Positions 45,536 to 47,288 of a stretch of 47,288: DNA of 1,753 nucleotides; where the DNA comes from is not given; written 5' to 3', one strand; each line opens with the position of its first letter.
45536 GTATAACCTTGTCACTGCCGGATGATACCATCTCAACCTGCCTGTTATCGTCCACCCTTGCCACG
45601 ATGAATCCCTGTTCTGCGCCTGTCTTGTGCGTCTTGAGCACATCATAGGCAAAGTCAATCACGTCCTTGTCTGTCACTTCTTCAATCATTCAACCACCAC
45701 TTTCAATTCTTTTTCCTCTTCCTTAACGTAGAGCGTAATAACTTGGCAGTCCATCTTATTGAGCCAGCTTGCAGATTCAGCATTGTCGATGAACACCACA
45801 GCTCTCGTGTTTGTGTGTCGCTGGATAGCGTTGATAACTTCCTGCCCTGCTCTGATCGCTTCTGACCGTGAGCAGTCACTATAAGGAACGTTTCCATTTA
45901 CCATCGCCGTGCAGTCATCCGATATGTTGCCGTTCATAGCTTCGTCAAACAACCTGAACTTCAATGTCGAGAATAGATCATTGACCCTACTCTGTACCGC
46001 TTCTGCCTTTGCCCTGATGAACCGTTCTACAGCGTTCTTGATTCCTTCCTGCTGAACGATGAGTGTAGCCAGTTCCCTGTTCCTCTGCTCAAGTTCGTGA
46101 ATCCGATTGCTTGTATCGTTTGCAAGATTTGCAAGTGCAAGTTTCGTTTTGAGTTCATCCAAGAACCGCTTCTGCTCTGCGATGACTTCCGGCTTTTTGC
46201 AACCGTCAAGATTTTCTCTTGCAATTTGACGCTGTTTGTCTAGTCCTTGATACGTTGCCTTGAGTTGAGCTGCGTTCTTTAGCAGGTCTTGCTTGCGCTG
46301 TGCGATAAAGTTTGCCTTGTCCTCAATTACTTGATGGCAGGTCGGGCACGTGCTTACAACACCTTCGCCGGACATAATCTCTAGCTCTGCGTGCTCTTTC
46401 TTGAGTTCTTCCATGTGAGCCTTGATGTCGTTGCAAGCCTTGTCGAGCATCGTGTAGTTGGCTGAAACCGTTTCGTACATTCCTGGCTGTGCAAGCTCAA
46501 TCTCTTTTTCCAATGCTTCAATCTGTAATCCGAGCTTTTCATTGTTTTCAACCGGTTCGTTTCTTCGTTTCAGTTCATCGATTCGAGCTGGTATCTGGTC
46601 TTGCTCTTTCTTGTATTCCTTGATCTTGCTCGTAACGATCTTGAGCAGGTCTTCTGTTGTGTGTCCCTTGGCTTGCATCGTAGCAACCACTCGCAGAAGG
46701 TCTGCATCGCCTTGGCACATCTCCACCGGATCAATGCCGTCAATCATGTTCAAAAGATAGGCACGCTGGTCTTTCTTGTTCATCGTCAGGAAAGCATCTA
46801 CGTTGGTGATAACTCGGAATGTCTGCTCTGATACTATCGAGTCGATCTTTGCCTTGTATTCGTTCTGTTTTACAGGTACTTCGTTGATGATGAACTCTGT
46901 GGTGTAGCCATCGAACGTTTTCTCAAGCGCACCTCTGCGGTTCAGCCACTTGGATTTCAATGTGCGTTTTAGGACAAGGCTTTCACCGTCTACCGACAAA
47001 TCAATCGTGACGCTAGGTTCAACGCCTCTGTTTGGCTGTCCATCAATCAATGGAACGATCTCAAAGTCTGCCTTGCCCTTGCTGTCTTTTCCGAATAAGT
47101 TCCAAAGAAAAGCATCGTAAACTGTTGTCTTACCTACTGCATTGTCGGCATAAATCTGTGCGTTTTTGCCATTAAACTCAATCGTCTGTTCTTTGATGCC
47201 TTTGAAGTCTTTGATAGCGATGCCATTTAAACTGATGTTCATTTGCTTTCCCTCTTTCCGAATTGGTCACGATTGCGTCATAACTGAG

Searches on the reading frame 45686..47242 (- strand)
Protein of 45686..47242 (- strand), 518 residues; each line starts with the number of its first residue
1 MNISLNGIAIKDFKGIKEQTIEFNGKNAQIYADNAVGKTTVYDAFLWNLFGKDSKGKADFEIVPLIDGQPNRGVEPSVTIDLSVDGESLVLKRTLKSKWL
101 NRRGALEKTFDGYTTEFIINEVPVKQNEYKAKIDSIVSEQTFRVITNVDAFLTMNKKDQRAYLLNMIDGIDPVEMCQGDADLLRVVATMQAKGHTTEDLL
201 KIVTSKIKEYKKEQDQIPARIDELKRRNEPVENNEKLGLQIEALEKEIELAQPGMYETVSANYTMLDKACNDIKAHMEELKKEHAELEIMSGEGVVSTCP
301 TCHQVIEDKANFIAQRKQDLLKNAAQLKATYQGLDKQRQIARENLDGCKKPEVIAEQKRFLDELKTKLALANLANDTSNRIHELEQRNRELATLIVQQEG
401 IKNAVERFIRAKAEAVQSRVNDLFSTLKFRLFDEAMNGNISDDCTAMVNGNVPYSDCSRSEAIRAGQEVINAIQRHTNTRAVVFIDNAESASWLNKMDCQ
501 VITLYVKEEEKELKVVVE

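Call 9: search_protein_families(library=pfam, proteins=[window:45686-47242:-], max_evalue=0.01)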
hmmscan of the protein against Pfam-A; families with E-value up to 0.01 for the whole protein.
window:45686-47242:- (518 aa): 2 families
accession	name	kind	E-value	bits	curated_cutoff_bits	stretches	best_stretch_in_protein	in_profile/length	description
PF13476.12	AAA_23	-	1.3e-14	55.7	27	1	8-249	2-194/201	AAA domain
PF10473.14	CENP-F_leu_zip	-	0.0049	17.4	34.5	0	203-339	8-136/140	Leucine-rich repeats of kinetochore protein Cenp-F/LEK1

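Call 11: search_dna_similar(query=window:45686-47242:-, collection=phages, mode=protein, max_rows=25)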
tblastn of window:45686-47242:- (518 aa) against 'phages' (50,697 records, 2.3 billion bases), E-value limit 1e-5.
Records with a match: 188; places in all: 189; records where one place covers at least 80% of the query: 104.
Best place of each record, by identity: <60% 188.
By first word of the organism name: Staphylococcus 70; Paenibacillus 65; Bacillus 15; Cellulophaga 8; Bacteriophage 5; Listeria 4; Clostridium 4; Porphyromonas 2; Stenotrophomonas 2; Bacteroides 2; and 8 more.
By host as written in the record: Paenibacillus larvae 35; Staphylococcus aureus 22; Paenibacillus larvae ATCC 9545 18; - 8; Bacillus megaterium 6; Paenibacillus larvae NRRL 2605 6; Bacillus megaterium Km 5; Paenibacillus larvae NW6 4; and 53 more.
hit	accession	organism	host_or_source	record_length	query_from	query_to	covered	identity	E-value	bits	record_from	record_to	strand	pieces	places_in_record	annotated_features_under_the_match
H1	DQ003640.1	Listeria phage B054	Listeria monocytogenes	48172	3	504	87%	32.3%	7e-28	199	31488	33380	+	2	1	gp49 | gp48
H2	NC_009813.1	Listeria phage B054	Listeria monocytogenes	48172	3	504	87%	32.3%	7e-28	199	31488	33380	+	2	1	SbcC-like subunit of palindrome specific endonuclease | gp48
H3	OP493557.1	Staphylococcus phage phiSa2-NARSA483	Staphylococcus aureus subsp. aureus ...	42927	2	504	97%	28.5%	2e-19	163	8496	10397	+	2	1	AAA family ATPase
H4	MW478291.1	Clostridium phage phiCp-D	Clostridium perfringens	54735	2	504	76%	36.4%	5e-35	236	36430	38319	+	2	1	nucleoside triphosphate hydrolase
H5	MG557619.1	Staphylococcus phage HSA84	Staphylococcus aureus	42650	2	504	97%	28.3%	5e-19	161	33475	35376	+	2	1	DNA repair protein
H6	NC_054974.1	Staphylococcus phage HSA84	Staphylococcus aureus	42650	2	504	97%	28.3%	5e-19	161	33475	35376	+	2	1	recombinase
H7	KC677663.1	Staphylococcus phage SA12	Staphylococcus aureus ATCC 29213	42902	2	504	97%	28.3%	5e-19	161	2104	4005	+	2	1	hypothetical protein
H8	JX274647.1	Staphylococcus phage SP6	Staphylococcus aureus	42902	2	504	97%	28.3%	5e-19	161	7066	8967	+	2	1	hypothetical protein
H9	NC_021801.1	Staphylococcus phage SA12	Staphylococcus aureus ATCC 29213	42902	2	504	97%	28.3%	5e-19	161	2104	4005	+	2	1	recombinase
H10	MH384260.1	Staphylococcus phage SA780ruMSSAST101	Staphylococcus aureus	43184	2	504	97%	28.3%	5e-19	161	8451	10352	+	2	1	ATPase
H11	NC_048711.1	Staphylococcus phage SA780ruMSSAST101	Staphylococcus aureus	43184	2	504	97%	28.3%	5e-19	161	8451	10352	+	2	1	recombinase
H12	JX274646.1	Staphylococcus phage SP5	Staphylococcus aureus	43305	2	504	97%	28.3%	5e-19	161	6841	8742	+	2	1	hypothetical protein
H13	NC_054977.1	Staphylococcus phage SP5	Staphylococcus aureus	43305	2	504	97%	28.3%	5e-19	161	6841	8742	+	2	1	recombinase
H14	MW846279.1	Staphylococcus phage SA3821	Staphylococcus aureus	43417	2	504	97%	28.3%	5e-19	161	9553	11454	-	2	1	ATPase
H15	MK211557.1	Staphylococcus phage Henu2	Staphylococcus aureus N315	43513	2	504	97%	28.3%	6e-19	161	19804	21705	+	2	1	ATPase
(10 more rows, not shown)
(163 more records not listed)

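Call 18: find_homologous_proteins(query=window:45686-47242:-, max_evalue=1e-20)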
Query window:45686-47242:- (518 aa): 350 proteins with E <= 1e-20 among 8000 candidates; the best 120 are listed.
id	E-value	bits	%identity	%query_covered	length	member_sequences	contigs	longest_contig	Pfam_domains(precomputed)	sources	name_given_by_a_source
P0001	0.0e+0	1106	97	100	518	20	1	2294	PF13476.13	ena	-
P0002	3.7e-226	770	68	100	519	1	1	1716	PF13476.13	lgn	-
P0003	2.8e-192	658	92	63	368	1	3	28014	-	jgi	-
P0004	7.3e-180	617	57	99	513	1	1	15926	PF13476.13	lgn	-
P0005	9.7e-165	567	52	100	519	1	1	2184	PF13476.13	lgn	-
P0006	1.2e-153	530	49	100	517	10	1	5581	PF13476.13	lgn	-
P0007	4.8e-96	341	38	60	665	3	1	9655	PF13175.13,PF13476.13,PF02463.26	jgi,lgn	jgi:DNA repair exonuclease SbcCD ATPase subunit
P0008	9.4e-80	287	38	56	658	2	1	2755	PF13476.13,PF13555.13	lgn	-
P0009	2.1e-77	279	40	44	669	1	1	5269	-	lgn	-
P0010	1.4e-69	253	42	45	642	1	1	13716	PF13175.13,PF13476.13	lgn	-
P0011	8.8e-64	234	35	53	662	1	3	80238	-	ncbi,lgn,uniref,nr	ncbi:hypothetical protein [Schinkia azotoformans]|uniref:hypothetical protein n=1 Tax=Schinkia azoto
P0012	1.3e-63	234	29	100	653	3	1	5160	PF13514.13,PF13476.13,PF13555.13,PF02463.26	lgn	-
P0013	8.6e-63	231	34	59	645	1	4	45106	PF13476.13,PF02463.26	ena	-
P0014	1.4e-62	230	41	45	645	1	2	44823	PF13175.13,PF13476.13,PF02463.26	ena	-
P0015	2.6e-62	229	35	48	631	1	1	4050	PF13476.13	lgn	-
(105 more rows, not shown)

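Call 19: find_encoding_contigs(protein=P0004, flank=10000, max_places=4)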
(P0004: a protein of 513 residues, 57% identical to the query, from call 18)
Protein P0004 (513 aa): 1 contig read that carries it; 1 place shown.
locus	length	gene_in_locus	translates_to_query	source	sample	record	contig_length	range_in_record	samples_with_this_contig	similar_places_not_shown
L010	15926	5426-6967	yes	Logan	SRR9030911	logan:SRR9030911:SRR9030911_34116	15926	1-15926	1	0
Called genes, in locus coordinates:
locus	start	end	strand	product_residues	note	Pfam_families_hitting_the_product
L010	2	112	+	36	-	?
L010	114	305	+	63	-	-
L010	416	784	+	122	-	-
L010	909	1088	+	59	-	-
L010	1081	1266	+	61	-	-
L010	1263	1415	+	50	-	-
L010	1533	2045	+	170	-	-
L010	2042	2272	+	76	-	-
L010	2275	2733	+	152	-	-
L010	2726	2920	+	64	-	-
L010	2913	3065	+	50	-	-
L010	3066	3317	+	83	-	-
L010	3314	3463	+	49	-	-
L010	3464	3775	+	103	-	-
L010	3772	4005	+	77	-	-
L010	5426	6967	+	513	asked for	PF13476:AAA_23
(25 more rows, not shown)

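Call 20: find_encoding_contigs(protein=P0003, flank=10000, max_places=4)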
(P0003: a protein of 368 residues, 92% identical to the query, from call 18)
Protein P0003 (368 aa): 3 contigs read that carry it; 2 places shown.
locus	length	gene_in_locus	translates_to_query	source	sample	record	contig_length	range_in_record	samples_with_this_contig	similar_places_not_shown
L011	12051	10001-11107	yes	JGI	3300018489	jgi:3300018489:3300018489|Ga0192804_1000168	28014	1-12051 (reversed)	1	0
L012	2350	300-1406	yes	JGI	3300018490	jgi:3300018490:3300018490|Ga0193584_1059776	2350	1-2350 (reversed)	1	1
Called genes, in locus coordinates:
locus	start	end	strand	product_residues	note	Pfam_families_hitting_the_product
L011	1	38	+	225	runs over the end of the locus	-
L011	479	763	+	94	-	PF03485:Arg_tRNA_synt_N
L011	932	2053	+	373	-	PF00750:tRNA-synt_1d, PF09334:tRNA-synt_1g (faint), PF05746:DALR_1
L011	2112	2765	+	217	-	-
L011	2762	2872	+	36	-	-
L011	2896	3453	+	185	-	PF02881:SRP54_N, PF00448:SRP54, PF10609:ParA (faint), PF01656:CbiA (weak)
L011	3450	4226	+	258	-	PF00448:SRP54, PF02978:SRP_SPB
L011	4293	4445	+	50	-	PF00886:Ribosomal_S16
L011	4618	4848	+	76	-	PF13083:KH_KhpA-B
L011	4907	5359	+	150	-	PF01782:RimM, PF05239:PRC, PF24986:PRC_RimM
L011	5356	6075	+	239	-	PF01746:tRNA_m1G_MT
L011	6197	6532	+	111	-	PF09936:Methyltrn_RNA_4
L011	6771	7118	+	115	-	PF01245:Ribosomal_L19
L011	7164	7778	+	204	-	PF01351:RNase_HII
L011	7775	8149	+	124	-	PF08378:NERD, PF02021:UPF0102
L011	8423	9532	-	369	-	PF03721:UDPG_MGDP_dh_N, PF00984:UDPG_MGDP_dh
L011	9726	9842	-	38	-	-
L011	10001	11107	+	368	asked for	-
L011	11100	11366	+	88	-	-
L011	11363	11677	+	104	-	-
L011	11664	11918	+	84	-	-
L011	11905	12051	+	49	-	?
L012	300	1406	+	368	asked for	-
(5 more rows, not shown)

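Call 34: find_encoding_contigs(protein=P0001, flank=5000, max_places=6)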
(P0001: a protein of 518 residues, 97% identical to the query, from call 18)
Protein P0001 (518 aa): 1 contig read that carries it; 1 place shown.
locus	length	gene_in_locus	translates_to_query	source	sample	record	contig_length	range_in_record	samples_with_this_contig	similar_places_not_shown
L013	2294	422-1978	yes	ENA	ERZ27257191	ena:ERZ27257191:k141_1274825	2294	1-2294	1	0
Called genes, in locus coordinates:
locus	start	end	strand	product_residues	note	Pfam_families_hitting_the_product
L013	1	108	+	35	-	?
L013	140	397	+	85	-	PF14354:Lar_restr_allev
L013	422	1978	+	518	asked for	PF13476:AAA_23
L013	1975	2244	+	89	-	-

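Call 35: find_encoding_contigs(protein=P0002, flank=5000, max_places=4)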
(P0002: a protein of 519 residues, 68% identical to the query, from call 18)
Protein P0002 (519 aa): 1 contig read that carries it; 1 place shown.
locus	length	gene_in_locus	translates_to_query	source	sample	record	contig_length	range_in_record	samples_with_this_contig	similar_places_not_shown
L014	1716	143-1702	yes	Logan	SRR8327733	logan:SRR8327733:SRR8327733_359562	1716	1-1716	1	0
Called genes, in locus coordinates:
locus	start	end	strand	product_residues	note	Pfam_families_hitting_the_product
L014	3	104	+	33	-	?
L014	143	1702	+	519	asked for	PF13476:AAA_23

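Call 36: find_encoding_contigs(protein=P0006, flank=5000, max_places=4)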
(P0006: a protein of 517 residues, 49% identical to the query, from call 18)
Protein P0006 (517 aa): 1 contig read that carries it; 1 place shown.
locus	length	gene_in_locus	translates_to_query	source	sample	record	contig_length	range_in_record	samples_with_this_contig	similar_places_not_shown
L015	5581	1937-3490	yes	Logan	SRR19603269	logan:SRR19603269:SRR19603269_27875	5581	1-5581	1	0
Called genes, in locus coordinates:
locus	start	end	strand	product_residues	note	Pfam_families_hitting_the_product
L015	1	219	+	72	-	?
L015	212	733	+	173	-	-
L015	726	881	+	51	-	-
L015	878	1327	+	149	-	-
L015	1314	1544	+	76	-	-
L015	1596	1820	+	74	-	-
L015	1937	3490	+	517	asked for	PF13476:AAA_23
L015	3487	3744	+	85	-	-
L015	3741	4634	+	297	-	PF03837:RecT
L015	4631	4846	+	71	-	-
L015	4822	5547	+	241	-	PF23023:Anti-Pycsar_Apyc1 (weak), PF00753:Lactamase_B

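Call 37: find_encoding_contigs(protein=P0005, flank=5000, max_places=4)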
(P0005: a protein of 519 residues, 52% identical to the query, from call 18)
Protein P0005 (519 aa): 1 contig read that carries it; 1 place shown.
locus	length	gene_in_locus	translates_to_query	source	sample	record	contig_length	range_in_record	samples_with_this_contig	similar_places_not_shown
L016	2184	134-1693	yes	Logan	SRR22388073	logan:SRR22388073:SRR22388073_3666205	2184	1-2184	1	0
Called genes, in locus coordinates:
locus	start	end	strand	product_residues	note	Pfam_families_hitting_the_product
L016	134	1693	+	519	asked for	PF13476:AAA_23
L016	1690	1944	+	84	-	-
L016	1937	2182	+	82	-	?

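Call 40: list_cluster_members(proteins=[P0001, window:45686-47242:-])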
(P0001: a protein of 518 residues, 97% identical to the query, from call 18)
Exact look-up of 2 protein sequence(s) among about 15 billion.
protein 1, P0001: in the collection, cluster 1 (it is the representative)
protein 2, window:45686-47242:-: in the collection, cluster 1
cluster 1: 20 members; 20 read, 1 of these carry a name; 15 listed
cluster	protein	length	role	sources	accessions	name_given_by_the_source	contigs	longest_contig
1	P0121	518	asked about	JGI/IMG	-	-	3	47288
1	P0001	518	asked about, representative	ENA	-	-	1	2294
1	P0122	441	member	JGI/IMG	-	hypothetical protein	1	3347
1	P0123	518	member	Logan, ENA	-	-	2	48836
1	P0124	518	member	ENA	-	-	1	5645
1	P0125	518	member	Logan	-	-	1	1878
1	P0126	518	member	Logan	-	-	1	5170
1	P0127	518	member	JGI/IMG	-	-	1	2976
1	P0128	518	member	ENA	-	-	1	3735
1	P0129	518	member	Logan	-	-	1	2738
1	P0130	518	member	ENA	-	-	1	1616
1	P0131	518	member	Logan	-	-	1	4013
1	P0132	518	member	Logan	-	-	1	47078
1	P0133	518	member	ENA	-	-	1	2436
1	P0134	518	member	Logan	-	-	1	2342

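Call 41: find_encoding_contigs(protein=P0123, flank=10000, max_places=3)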
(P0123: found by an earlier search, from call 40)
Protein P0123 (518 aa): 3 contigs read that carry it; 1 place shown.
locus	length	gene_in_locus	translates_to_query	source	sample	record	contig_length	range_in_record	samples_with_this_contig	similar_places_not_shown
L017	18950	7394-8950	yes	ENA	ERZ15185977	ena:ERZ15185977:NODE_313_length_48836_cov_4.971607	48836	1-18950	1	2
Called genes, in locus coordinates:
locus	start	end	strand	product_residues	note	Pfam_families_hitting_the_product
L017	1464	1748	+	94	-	-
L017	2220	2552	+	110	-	-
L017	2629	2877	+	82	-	-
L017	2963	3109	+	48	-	-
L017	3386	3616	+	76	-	-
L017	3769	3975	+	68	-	-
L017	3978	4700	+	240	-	PF00805:Pentapeptide, PF13576:Pentapeptide_3 (weak), PF13599:Pentapeptide_4, PF25296:Decapeptide (faint), PF00805:Pentapeptide, PF13599:Pentapeptide_4, PF00805:Pentapeptide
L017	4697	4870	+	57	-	-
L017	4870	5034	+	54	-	-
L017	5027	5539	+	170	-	-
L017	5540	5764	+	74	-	-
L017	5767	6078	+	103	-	-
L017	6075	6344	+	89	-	-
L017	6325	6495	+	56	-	-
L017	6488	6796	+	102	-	-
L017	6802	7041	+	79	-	-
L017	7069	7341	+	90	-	-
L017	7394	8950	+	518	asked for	PF13476:AAA_23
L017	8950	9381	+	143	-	-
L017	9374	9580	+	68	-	-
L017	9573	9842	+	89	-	-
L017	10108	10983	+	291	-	PF03837:RecT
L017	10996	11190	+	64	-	-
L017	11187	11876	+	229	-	PF12706:Lactamase_B_2 (weak)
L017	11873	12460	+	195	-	PF11753:DUF3310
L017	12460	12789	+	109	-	-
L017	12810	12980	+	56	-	-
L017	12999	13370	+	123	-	-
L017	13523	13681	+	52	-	PF12728:HTH_17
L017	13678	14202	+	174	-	PF01807:Zn_ribbon_DnaG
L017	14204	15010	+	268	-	-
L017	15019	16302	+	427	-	PF03796:DnaB_C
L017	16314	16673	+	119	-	PF06356:DUF1064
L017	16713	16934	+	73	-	-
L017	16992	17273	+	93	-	PF14354:Lar_restr_allev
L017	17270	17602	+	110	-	PF04448:DUF551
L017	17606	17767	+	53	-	-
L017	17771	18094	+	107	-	-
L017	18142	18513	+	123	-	-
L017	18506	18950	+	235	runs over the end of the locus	PF01555:N6_N4_Mtase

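Call 42: find_encoding_contigs(protein=P0132, flank=10000, max_places=3)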
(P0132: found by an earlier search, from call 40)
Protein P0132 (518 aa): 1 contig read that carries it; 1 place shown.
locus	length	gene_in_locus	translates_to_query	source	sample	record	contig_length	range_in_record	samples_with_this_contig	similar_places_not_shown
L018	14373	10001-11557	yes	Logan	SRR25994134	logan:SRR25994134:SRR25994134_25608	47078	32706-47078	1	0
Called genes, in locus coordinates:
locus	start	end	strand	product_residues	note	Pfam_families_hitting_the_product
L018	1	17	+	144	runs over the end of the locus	-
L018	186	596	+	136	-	-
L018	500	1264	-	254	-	PF00149:Metallophos (faint)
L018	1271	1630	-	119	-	-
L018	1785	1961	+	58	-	-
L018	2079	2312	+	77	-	-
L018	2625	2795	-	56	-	-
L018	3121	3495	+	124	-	-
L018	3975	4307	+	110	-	-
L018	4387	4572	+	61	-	-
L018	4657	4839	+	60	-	-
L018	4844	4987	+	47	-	-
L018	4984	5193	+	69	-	-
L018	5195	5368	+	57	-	-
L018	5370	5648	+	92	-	-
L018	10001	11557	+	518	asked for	PF13476:AAA_23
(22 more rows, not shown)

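Call 57: find_encoding_contigs(protein=P0124, flank=5000, max_places=3)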
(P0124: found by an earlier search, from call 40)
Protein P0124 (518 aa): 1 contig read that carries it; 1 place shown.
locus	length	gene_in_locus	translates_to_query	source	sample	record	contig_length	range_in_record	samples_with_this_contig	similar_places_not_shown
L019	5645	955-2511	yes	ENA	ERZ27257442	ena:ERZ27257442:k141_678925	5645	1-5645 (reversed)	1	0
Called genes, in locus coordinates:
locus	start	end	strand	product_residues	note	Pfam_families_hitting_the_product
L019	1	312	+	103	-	?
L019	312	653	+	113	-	-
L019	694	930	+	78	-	-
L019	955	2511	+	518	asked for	PF13476:AAA_23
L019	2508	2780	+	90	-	-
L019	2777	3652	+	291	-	PF03837:RecT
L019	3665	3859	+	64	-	-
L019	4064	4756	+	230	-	-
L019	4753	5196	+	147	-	PF27566:KpeA (faint), PF11753:DUF3310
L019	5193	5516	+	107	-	PF03819:MazG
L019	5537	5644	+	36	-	?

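Call 58: find_encoding_contigs(protein=P0126, flank=5000, max_places=3)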
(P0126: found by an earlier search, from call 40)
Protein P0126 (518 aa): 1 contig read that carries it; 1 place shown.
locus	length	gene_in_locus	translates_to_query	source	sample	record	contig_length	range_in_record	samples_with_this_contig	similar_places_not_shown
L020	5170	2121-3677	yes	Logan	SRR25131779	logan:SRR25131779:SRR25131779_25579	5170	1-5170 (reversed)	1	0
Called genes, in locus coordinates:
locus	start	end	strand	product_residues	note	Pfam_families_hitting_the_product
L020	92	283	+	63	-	-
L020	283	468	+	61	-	-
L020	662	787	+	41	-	-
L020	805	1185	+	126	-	-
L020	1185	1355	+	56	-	PF14354:Lar_restr_allev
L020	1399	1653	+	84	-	PF14354:Lar_restr_allev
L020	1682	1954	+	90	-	-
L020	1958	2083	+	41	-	-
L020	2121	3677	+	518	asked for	PF13476:AAA_23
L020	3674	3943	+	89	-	-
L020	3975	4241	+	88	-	PF26092:T4_Y16D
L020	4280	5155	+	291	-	PF03837:RecT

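Call 66: find_related_loci(query=L011:5356-6075:+, collection=genome_contigs, flank=500)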
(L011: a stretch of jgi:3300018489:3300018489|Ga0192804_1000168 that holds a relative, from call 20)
Query L011:5356-6075:+ (239 aa) in genome_contigs; peptide patterns used: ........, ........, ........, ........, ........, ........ (x = any residue, [..] = any of these).
600 stretches matched a pattern (row limit reached: there are more); 517 encode a relative of the query (tblastn E <= 1e-3); the best 80 are kept; 80 distinct loci.
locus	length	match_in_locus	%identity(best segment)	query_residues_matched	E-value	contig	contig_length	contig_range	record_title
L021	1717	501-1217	72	1-239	9e-124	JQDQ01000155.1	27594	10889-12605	Smithella sp. SCADC Smithella_SCADC_Contig_246, whole genome shotgun sequence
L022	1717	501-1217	72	1-239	3e-123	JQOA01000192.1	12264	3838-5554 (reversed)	Smithella sp. D17 contig_31, whole genome shotgun sequence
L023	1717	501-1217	70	1-239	9e-121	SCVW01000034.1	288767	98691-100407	MAG: Smithella sp. isolate SDB_sulfate1 contig-11000002, whole genome shotgun sequence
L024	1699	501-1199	72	1-232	4e-120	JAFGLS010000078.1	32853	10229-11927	MAG: Syntrophaceae bacterium isolate Zod_Metabat.41 k87_4157233, whole genome shotgun sequence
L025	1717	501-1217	64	1-239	4e-111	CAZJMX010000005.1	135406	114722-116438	MAG TPA_asm: uncultured Smithella sp. isolate SRP302447_co2_430 genome assembly, contig: NODE_421_length_135406_cov_19.4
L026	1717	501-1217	63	1-239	3e-102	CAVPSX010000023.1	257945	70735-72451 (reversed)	MAG: uncultured delta proteobacterium isolate MFD00032.bin.1.77 genome assembly, contig: contig_87516, whole genome shot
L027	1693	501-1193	63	1-231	1e-97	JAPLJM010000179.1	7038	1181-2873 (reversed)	MAG: Deltaproteobacteria bacterium isolate LacPavin_0920_SED1_MAG_53_19 LacPavin_0920_SED1_scaffold_1292254, whole genom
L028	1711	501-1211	56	2-235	4e-90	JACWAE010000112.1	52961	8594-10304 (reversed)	MAG: Dehalococcoidia bacterium isolate B_CHL_03 k141_203164, whole genome shotgun sequence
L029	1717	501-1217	55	1-239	4e-90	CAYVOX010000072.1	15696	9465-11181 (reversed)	MAG TPA_asm: uncultured Anaerolineaceae bacterium isolate binchicken_co22_236 genome assembly, contig: NODE_3937_length_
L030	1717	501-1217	54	2-239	5e-89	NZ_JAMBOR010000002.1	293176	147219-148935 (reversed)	Fictibacillus phosphorivorans strain AMY 19.1.2 NODE_2_, whole genome shotgun sequence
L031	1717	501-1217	55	1-239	4e-88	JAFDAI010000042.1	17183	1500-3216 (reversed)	MAG: Deltaproteobacteria bacterium isolate AB_1215_Bin_93 AB_1215_Bin_93_scaffold_1994, whole genome shotgun sequence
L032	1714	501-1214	55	2-239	3e-87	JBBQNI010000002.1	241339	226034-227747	MAG: Anaerolineales bacterium isolate Co_metawrap_295 Cmw_295_k141_27078970_length_241339_cov_14.8222, whole genome shot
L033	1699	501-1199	54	2-234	2e-87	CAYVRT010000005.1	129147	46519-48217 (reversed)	MAG TPA_asm: uncultured Anaerolinea sp. isolate SRP278314_co1_299 genome assembly, contig: NODE_138_length_129147_cov_34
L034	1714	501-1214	52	2-239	5e-88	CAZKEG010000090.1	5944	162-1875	MAG TPA_asm: uncultured Thermodesulfobacteriota bacterium isolate SRP338002_co1_218 genome assembly, contig: NODE_12322_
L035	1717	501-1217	55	1-239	2e-86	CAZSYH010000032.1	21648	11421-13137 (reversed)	MAG TPA_asm: uncultured Syntrophaceae bacterium isolate SRP178699_co1_570 genome assembly, contig: NODE_2885_length_2164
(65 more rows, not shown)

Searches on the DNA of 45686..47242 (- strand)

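Call 81: search_with_rna_model(model_id=R1, sources=[L010, L015, L014, L016, L011], filters=off, max_evalue=10)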
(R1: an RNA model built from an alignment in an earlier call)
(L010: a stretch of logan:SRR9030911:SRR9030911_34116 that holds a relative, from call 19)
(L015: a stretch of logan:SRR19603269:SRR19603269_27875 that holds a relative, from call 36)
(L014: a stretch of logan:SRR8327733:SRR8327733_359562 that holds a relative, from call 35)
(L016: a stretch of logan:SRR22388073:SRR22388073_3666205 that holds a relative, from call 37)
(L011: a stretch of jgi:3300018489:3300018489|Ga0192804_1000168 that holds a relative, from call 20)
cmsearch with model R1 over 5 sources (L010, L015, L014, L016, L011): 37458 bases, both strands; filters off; matches with E-value up to 10: 10.
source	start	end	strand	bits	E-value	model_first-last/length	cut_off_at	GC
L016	1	22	+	9.7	0.078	3-24/24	-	0.41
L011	11623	11644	+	9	0.13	2-24/24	-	0.45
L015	2262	2276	+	4.7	3.6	5-19/24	-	0.4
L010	3134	3153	+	4.3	4.9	3-22/24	-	0.45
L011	5259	5272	+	4.2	5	7-20/24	-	0.21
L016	1687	1704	-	3.7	7.3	3-20/24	-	0.28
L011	6063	6078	+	3.7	7.3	6-21/24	-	0.19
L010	10217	10228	+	3.5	8.5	12-23/24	-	0.33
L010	12551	12564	+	3.4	9.7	3-16/24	-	0.43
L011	7565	7574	-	3.4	9.8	3-12/24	-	0.4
